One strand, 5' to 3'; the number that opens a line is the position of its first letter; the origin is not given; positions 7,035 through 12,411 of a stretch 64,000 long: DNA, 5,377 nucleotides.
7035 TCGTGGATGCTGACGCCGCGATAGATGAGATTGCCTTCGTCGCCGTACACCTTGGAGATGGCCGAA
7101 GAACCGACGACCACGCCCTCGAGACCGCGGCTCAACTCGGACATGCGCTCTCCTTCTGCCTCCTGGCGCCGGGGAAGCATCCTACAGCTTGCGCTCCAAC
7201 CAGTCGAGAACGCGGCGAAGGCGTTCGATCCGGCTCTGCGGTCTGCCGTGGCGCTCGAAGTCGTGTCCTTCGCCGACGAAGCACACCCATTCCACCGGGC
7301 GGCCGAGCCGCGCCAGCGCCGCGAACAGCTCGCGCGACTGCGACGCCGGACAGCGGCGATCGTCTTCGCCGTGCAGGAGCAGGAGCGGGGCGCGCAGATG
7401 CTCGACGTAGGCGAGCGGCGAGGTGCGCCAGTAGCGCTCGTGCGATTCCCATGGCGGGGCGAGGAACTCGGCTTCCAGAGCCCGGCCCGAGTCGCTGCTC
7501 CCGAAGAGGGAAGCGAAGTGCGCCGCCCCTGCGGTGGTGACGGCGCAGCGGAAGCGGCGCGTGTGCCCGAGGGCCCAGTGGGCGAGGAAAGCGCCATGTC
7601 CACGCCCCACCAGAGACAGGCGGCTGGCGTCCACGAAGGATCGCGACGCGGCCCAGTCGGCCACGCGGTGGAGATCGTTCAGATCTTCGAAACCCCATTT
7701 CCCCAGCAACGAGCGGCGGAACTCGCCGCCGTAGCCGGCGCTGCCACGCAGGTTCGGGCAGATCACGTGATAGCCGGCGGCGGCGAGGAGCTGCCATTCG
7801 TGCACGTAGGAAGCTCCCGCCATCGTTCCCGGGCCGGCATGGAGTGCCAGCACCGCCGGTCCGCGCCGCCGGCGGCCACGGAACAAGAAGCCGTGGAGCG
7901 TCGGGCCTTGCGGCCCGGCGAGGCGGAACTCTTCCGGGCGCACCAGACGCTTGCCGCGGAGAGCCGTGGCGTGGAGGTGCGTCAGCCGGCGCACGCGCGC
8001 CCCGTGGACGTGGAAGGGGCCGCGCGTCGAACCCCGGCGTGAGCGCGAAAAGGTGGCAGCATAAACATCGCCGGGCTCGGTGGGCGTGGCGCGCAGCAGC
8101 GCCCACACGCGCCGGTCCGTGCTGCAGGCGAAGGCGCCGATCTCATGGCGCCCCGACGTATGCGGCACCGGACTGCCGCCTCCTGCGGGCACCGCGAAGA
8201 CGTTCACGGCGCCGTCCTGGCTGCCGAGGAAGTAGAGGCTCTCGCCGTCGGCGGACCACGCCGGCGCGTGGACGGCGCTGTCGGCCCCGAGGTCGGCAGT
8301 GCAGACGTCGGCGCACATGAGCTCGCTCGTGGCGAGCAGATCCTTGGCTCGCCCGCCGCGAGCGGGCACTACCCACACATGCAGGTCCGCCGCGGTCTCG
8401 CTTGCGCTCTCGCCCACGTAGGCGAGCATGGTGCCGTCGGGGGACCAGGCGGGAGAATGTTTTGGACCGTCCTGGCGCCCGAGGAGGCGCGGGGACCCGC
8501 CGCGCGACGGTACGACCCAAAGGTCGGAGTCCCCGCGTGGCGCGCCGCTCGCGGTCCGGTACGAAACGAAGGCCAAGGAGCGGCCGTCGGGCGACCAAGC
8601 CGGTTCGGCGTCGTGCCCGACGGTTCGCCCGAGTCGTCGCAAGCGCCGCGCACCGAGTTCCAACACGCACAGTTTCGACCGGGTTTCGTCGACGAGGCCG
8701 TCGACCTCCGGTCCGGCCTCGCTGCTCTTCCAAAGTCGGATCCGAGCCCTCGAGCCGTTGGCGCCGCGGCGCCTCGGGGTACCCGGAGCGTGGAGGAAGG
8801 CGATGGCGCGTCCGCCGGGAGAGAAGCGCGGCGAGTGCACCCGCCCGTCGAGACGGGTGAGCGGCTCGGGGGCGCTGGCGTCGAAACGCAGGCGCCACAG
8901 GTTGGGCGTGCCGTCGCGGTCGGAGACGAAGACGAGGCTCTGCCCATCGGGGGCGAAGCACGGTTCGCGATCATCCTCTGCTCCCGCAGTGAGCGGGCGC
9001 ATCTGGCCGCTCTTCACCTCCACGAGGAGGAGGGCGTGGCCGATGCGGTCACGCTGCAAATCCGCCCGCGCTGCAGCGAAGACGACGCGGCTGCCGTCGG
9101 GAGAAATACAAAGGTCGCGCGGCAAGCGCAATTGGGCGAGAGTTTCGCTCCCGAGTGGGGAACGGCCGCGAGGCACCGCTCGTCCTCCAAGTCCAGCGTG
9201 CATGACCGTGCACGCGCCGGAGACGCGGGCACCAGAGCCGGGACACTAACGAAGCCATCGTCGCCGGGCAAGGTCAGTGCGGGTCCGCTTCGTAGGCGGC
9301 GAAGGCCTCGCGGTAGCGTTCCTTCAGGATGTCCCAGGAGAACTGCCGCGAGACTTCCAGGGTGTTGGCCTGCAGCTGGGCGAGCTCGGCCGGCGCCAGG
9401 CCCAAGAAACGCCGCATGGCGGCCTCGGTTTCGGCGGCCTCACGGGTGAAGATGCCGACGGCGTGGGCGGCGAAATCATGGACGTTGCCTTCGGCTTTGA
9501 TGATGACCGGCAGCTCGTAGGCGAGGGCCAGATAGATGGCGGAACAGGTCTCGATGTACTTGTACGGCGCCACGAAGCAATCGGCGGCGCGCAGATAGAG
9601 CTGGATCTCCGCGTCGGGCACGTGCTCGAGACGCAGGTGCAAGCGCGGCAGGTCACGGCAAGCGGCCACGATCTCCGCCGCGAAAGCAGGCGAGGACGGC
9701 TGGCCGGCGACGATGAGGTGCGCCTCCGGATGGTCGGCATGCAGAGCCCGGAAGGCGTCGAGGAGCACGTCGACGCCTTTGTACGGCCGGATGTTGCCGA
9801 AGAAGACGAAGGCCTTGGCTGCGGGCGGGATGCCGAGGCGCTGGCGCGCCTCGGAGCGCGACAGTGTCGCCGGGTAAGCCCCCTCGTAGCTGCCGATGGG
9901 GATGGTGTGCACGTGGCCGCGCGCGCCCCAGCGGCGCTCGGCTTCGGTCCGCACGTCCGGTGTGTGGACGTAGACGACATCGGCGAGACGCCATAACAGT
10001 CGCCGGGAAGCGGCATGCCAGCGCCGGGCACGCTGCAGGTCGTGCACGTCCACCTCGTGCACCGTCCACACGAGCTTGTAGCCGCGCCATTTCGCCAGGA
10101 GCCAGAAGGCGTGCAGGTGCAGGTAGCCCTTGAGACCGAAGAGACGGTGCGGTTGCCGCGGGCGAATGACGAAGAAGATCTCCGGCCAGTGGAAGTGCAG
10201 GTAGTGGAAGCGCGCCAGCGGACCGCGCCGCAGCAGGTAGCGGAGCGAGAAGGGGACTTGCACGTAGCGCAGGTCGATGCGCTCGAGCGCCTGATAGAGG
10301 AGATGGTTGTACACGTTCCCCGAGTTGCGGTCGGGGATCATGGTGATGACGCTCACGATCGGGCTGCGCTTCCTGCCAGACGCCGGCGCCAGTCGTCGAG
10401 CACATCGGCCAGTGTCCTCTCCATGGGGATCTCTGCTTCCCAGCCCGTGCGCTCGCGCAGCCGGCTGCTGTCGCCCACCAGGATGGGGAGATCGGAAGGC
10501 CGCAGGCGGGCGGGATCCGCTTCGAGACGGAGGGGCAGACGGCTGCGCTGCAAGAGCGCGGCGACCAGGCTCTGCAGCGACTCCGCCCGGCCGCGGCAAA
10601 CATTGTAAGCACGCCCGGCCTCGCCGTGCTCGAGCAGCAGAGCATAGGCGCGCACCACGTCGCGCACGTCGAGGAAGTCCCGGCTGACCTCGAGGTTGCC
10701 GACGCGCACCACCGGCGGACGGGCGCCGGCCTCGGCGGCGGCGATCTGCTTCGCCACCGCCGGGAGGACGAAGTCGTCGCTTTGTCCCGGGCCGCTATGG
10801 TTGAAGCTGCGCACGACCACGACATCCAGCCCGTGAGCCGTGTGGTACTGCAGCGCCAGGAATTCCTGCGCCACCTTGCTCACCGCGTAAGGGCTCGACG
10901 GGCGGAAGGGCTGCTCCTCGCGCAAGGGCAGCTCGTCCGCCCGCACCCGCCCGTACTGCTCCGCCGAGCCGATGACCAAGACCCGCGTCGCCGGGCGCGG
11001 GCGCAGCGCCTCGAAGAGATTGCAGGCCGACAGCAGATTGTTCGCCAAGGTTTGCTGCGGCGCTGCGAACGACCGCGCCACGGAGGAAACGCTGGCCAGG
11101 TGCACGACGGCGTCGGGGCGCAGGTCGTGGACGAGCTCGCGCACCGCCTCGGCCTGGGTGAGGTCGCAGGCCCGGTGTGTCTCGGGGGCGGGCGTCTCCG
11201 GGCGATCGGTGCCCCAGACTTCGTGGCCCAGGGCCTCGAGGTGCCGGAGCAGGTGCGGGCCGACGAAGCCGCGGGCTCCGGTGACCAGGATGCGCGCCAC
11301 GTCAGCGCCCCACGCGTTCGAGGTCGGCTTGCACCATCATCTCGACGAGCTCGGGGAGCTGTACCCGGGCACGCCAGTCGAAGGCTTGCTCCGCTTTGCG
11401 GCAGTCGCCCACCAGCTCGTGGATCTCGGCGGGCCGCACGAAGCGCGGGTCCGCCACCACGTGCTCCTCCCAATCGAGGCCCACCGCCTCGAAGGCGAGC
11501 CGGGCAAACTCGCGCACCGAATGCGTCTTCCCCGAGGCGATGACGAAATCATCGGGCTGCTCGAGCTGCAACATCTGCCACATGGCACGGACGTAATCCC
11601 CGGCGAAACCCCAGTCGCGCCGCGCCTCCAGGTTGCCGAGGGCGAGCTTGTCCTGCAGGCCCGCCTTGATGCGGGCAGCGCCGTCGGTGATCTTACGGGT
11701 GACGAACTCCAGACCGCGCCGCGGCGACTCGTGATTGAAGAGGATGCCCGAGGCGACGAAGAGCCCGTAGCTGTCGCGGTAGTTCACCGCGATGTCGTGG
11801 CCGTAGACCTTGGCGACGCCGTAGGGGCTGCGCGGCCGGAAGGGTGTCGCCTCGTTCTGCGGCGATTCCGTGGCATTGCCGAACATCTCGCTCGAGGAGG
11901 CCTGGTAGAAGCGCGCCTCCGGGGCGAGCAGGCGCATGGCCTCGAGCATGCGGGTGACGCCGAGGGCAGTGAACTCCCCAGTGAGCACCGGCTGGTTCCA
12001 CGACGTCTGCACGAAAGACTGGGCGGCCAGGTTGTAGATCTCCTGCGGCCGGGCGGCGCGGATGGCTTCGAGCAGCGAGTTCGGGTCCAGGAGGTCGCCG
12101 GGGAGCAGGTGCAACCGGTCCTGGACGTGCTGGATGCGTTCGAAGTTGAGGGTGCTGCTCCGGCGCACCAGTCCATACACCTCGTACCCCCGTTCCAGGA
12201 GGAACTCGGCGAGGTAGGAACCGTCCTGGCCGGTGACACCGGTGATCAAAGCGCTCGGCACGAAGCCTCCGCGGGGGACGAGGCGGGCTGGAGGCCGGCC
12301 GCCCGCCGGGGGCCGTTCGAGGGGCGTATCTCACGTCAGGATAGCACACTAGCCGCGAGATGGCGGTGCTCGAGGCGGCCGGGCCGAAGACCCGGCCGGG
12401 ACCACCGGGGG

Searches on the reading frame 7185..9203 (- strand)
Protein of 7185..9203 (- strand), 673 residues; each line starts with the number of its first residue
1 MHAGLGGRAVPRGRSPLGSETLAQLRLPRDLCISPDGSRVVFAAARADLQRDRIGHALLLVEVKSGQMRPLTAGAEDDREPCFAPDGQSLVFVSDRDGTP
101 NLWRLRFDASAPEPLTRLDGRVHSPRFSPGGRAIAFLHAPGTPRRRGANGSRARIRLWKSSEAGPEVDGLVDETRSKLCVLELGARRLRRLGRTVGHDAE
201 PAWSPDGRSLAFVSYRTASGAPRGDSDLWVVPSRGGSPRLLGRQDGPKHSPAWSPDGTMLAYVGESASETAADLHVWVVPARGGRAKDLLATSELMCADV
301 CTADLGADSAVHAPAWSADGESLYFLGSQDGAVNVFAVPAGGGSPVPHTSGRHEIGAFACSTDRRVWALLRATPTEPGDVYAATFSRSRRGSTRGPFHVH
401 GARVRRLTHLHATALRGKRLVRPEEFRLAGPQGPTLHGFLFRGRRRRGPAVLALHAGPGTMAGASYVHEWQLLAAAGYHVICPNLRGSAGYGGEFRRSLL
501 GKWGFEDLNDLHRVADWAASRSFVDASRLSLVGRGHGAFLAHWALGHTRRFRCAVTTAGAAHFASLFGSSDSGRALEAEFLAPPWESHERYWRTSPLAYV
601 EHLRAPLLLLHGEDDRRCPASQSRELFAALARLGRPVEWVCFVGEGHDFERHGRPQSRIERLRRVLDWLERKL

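Call 32: search_protein_families(library=pfam, proteins=[window:7185-9203:-], max_evalue=0.001)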
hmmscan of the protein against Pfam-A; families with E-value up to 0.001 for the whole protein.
window:7185-9203:- (673 aa): 10 families
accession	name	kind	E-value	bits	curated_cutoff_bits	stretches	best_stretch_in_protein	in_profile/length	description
PF00326.27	Peptidase_S9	-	2e-42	145.5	22.6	1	466-673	3-210/213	Prolyl oligopeptidase family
PF07676.18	PD40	-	1.6e-41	139.9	20.9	3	188-230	1-38/38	WD40-like Beta Propeller Repeat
PF00930.27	DPPIV_N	-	5.1e-10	39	22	0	34-97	1-64/354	Dipeptidyl peptidase IV (DPP IV) N-terminal region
PF01738.24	DLH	-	2.6e-06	27.6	21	1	438-670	3-214/217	Dienelactone hydrolase family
PF20434.5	BD-FAE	-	3.3e-06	27.2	26.8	1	553-630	135-215/215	BD-FAE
PF02129.25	Peptidase_S15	-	3.6e-06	27.3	23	1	463-562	37-131/262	X-Pro dipeptidyl-peptidase (S15 family)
PF00561.26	Abhydrolase_1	-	8.9e-06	26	25.8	0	449-559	1-102/245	alpha/beta hydrolase fold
PF12146.15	Hydrolase_4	-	7.2e-05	22.6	27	0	600-632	187-219/239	Serine aminopeptidase, S33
PF25174.1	Beta-prop_THOC3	-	0.00016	21.2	305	0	305-340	126-160/272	THOC3 beta-propeller domain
PF10647.15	Gmad1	-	0.0006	20.2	20.5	0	197-257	24-76/251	Lipoprotein LpqB beta-propeller domain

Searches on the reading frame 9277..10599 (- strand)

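Call 32: search_protein_families(library=pfam, proteins=[window:9277-10599:-], max_evalue=0.001)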
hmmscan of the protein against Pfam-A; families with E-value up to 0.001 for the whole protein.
window:9277-10599:- (441 aa): 3 families
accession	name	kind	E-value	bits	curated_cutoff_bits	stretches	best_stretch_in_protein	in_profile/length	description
PF00534.26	Glycos_transf_1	-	7.8e-16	58.5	26.4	1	248-388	2-143/172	Glycosyl transferases group 1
PF13692.12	Glyco_trans_1_4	-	5.7e-14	53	27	1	262-396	2-137/142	Glycosyl transferases group 1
PF13579.12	Glyco_trans_4_4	-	0.00054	20.8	29.7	1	105-236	35-158/158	Glycosyl transferase 4-like domain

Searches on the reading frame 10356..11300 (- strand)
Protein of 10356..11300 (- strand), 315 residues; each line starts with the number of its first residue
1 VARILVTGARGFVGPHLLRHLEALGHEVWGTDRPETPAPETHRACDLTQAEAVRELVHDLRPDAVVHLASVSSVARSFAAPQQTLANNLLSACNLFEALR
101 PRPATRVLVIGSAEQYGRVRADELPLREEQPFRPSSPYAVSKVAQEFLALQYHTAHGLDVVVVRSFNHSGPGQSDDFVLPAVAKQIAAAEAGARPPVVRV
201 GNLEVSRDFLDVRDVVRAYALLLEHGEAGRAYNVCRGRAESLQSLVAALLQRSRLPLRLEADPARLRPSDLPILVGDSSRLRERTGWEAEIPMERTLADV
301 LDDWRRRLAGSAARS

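Call 32: search_protein_families(library=pfam, proteins=[window:10356-11300:-], max_evalue=0.001)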
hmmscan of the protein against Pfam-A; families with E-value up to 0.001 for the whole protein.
window:10356-11300:- (315 aa): 6 families
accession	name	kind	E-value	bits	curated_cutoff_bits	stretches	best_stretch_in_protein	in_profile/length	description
PF16363.11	GDP_Man_Dehyd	-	1.8e-62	212.2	27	1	5-298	1-330/332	GDP-mannose 4,6 dehydratase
PF01370.27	Epimerase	-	2.8e-62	210.7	20.9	1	4-235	1-240/240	NAD dependent epimerase/dehydratase family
PF04321.23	RmlD_sub_bind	-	2.3e-12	47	27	1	3-153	2-140/287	RmlD substrate binding domain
PF02719.21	Polysacc_synt_2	-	0.00018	21.3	20.2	0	45-110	61-126/293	Polysaccharide biosynthesis protein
PF01073.25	3Beta_HSD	-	0.00031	20.3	22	1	5-147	1-155/280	3-beta hydroxysteroid dehydrogenase/isomerase family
PF07993.18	NAD_binding_4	-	0.00058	19.5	20.1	0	127-175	166-217/258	Male sterility protein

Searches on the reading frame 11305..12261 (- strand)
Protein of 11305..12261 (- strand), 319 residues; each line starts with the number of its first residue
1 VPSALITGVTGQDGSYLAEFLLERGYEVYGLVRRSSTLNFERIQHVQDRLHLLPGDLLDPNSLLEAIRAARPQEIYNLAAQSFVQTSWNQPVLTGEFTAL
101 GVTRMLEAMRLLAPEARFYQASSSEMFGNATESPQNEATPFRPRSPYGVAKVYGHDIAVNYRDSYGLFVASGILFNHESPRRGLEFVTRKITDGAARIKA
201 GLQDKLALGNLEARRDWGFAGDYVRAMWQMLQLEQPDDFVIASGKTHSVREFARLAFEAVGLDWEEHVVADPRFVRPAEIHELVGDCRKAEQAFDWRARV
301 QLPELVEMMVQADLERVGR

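Call 32: search_protein_families(library=pfam, proteins=[window:11305-12261:-], max_evalue=0.001)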
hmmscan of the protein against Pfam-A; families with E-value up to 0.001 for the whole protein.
window:11305-12261:- (319 aa): 5 families
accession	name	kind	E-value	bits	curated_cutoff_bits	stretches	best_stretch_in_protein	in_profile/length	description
PF16363.11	GDP_Man_Dehyd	-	4.2e-127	424.6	27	1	5-309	1-332/332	GDP-mannose 4,6 dehydratase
PF01370.27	Epimerase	-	3.3e-67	226.8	20.9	1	4-242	1-240/240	NAD dependent epimerase/dehydratase family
PF04321.23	RmlD_sub_bind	-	1.5e-09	37.8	27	1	5-159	4-137/287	RmlD substrate binding domain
PF05368.20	NmrA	-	0.00013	22.1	27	1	5-70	6-70/298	NmrA-like family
PF13460.12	NAD_binding_10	-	0.00027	21.3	27.2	1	8-70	1-61/184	NAD(P)H-binding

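Call 65: find_encoding_contigs(protein=window:11305-12261:-, flank=10000, max_places=8)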
Protein window:11305-12261:- (319 aa): 6 contigs read that carry it; 6 places shown.
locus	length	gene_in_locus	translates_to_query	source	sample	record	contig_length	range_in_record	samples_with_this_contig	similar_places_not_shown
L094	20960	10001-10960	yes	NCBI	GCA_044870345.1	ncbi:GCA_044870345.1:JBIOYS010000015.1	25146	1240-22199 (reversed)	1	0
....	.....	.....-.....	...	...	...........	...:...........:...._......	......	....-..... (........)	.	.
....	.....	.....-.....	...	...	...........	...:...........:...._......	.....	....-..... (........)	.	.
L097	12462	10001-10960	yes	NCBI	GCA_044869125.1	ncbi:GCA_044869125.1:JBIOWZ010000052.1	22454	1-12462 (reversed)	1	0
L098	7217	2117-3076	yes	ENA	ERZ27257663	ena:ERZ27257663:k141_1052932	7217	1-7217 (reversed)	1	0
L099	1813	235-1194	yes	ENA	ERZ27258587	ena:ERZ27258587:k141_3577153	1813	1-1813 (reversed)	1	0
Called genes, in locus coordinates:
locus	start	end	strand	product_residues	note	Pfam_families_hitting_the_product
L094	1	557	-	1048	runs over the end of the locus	PF12705:PDDEXK_1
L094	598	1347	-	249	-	-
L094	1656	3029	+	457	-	PF08100:Dimerisation, PF00891:Methyltransf_2, PF13489:Methyltransf_23, PF08242:Methyltransf_12, PF13649:Methyltransf_25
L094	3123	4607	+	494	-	-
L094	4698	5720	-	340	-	-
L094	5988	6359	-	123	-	-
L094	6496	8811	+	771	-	PF14559:TPR_19 (weak)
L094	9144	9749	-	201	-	PF00857:Isochorismatase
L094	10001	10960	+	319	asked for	PF01370:Epimerase, PF04321:RmlD_sub_bind, PF16363:GDP_Man_Dehyd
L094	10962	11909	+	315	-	PF01370:Epimerase, PF04321:RmlD_sub_bind, PF16363:GDP_Man_Dehyd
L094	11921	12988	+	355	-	PF13439:Glyco_transf_4 (weak), PF00534:Glycos_transf_1, PF13692:Glyco_trans_1_4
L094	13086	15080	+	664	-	PF26550:Tricorn_2nd (weak), PF00930:DPPIV_N (faint), PF07676:PD40, PF26549:Tricorn_N, PF01738:DLH (faint), PF00326:Peptidase_S9, PF00561:Abhydrolase_1 (faint), PF20434:BD-FAE (weak), +2 more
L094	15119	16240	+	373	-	PF00285:Citrate_synt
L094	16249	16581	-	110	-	PF06155:GBBH-like_N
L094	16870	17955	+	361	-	-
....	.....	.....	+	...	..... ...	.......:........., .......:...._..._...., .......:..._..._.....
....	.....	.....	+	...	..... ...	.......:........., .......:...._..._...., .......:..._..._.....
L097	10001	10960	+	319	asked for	PF01370:Epimerase, PF04321:RmlD_sub_bind, PF16363:GDP_Man_Dehyd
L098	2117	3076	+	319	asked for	PF01370:Epimerase, PF04321:RmlD_sub_bind, PF16363:GDP_Man_Dehyd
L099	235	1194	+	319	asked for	PF01370:Epimerase, PF04321:RmlD_sub_bind, PF16363:GDP_Man_Dehyd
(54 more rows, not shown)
